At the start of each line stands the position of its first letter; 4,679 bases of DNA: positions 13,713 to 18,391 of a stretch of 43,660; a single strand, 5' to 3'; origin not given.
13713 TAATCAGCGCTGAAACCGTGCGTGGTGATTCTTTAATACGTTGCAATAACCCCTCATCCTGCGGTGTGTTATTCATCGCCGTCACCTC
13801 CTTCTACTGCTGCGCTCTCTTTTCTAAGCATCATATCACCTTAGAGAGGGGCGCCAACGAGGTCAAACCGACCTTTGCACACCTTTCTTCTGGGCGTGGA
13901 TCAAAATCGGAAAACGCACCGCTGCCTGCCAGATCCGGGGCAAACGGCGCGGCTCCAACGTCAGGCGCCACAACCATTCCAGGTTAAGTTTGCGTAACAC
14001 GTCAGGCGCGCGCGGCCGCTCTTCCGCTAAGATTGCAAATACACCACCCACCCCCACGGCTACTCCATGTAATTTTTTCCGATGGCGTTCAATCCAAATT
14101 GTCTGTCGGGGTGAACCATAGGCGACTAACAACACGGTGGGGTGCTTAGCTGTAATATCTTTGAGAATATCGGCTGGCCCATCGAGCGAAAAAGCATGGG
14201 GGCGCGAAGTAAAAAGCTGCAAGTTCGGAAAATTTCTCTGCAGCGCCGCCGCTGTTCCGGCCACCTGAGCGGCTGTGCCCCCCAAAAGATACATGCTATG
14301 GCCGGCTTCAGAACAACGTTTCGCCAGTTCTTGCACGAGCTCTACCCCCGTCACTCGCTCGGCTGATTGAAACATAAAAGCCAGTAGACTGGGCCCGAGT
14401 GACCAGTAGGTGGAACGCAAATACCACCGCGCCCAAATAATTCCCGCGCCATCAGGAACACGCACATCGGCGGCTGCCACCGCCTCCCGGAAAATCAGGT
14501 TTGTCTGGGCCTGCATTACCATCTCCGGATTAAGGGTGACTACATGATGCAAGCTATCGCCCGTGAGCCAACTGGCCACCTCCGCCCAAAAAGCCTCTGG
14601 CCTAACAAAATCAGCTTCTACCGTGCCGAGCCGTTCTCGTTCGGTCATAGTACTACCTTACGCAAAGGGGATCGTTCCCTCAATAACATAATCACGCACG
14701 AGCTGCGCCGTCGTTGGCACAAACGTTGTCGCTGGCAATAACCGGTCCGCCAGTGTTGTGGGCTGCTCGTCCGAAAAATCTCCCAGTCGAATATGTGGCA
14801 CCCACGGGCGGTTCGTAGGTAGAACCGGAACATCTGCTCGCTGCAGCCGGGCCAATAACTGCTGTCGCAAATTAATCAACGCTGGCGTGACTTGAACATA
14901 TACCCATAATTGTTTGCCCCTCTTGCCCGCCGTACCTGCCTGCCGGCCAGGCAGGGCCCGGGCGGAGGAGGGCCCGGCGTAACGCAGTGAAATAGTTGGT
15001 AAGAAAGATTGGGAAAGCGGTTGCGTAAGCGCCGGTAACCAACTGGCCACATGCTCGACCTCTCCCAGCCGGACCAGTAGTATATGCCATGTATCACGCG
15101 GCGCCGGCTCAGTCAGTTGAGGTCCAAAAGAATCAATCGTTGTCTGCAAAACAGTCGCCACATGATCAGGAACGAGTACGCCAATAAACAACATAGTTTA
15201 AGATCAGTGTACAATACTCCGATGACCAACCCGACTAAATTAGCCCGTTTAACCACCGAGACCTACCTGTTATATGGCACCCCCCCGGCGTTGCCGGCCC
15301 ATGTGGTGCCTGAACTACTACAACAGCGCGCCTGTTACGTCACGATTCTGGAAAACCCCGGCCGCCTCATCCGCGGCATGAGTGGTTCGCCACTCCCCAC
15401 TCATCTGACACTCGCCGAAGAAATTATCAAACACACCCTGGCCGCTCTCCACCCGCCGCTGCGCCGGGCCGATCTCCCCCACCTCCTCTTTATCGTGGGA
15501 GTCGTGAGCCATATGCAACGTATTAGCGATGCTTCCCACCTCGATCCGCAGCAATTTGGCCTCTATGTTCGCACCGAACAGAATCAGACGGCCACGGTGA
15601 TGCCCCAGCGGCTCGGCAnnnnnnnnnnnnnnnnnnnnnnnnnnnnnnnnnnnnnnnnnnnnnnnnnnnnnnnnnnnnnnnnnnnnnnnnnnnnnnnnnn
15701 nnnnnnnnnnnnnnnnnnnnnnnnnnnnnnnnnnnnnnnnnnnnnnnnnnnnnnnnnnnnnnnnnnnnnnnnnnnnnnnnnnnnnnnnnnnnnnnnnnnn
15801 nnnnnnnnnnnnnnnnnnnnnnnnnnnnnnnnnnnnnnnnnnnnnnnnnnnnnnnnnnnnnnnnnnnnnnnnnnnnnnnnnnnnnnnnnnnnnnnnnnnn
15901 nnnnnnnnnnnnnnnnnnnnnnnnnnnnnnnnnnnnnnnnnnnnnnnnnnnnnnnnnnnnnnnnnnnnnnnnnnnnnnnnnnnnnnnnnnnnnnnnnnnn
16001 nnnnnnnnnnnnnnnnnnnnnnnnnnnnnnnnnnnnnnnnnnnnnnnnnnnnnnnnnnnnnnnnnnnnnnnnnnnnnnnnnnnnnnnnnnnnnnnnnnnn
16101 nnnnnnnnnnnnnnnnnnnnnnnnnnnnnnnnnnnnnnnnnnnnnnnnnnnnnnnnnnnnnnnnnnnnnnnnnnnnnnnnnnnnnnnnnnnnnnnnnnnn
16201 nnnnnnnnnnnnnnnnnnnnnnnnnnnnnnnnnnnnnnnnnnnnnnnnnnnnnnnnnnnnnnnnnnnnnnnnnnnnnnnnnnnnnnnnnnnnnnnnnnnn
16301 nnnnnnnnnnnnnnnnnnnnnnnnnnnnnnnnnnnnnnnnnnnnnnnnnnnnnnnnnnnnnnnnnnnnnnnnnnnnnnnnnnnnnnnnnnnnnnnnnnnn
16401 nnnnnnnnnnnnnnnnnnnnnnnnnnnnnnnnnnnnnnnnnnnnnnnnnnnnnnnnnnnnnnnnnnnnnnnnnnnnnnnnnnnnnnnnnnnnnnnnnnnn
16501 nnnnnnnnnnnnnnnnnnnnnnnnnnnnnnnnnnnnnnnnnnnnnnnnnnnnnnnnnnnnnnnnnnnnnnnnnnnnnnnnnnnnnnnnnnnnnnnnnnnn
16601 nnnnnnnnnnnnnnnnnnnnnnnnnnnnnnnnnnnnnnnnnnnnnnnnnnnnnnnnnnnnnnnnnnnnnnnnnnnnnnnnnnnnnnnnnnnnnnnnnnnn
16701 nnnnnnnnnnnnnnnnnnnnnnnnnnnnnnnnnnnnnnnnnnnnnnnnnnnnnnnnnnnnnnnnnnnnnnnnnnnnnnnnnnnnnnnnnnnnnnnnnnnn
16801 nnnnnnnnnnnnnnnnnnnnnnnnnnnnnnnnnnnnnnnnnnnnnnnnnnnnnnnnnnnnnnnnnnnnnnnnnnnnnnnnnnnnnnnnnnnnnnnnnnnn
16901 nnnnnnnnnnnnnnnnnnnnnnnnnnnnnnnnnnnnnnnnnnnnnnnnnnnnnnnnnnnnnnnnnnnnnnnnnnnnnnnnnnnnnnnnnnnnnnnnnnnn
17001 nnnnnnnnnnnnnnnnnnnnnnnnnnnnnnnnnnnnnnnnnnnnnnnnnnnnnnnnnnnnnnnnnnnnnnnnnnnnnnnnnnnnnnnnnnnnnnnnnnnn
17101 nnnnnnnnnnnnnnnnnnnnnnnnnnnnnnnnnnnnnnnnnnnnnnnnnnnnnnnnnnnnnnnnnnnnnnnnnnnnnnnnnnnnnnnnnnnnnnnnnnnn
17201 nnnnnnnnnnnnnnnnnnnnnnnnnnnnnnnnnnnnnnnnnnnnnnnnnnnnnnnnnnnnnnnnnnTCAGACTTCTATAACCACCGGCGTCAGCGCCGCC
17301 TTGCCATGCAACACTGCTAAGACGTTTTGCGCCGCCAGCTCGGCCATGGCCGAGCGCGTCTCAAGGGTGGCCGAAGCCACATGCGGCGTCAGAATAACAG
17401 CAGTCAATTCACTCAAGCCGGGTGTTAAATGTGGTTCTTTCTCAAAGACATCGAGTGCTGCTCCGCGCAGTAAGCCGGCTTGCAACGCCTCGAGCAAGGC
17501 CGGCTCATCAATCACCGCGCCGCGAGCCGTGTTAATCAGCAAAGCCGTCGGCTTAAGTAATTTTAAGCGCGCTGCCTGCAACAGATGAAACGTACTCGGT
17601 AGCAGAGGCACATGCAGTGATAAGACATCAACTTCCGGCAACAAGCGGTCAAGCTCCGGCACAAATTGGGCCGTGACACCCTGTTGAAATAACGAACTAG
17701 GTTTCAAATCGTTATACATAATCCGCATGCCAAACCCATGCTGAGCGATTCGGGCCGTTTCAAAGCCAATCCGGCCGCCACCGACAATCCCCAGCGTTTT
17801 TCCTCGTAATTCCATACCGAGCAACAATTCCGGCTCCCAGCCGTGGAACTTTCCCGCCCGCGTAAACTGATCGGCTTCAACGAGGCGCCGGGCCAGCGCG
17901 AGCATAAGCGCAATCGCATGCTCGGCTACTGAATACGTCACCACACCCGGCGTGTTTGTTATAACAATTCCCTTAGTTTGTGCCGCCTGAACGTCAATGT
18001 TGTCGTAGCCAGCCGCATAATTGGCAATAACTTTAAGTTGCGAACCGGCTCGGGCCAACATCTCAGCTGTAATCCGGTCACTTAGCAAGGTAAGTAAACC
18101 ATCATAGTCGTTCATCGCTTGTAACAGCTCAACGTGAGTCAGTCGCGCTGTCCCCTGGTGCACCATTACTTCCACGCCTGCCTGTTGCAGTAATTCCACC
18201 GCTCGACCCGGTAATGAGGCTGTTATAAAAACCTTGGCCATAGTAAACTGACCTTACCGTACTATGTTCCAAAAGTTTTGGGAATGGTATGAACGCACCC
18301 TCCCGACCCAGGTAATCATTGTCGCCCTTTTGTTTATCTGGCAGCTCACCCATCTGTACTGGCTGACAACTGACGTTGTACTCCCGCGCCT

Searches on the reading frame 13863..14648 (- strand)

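Call 59: search_protein_families(library=pfam, proteins=[window:13863-14648:-], max_evalue=0.00001)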
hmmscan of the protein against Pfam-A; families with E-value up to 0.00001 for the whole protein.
window:13863-14648:- (261 aa): 1 family
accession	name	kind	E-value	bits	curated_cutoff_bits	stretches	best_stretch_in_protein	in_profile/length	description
PF03808.19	Glyco_tran_WecG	-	7.4e-44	149.9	27.4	1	60-238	1-166/168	Glycosyl transferase WecG/TagA/CpsF family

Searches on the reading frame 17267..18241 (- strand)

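Call 58: search_protein_families(library=pfam, proteins=[window:17267-18241:-], max_evalue=0.00001)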
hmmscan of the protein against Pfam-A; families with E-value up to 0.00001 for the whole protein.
window:17267-18241:- (324 aa): 2 families
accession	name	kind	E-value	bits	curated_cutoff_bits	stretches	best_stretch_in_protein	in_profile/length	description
PF02826.25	2-Hacid_dh_C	-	5.9e-54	182.6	25.1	1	110-289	1-178/178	D-isomer specific 2-hydroxyacid dehydrogenase, NAD binding domain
PF00389.36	2-Hacid_dh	-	1.8e-34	118.7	24.6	1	4-320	1-133/134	D-isomer specific 2-hydroxyacid dehydrogenase, catalytic domain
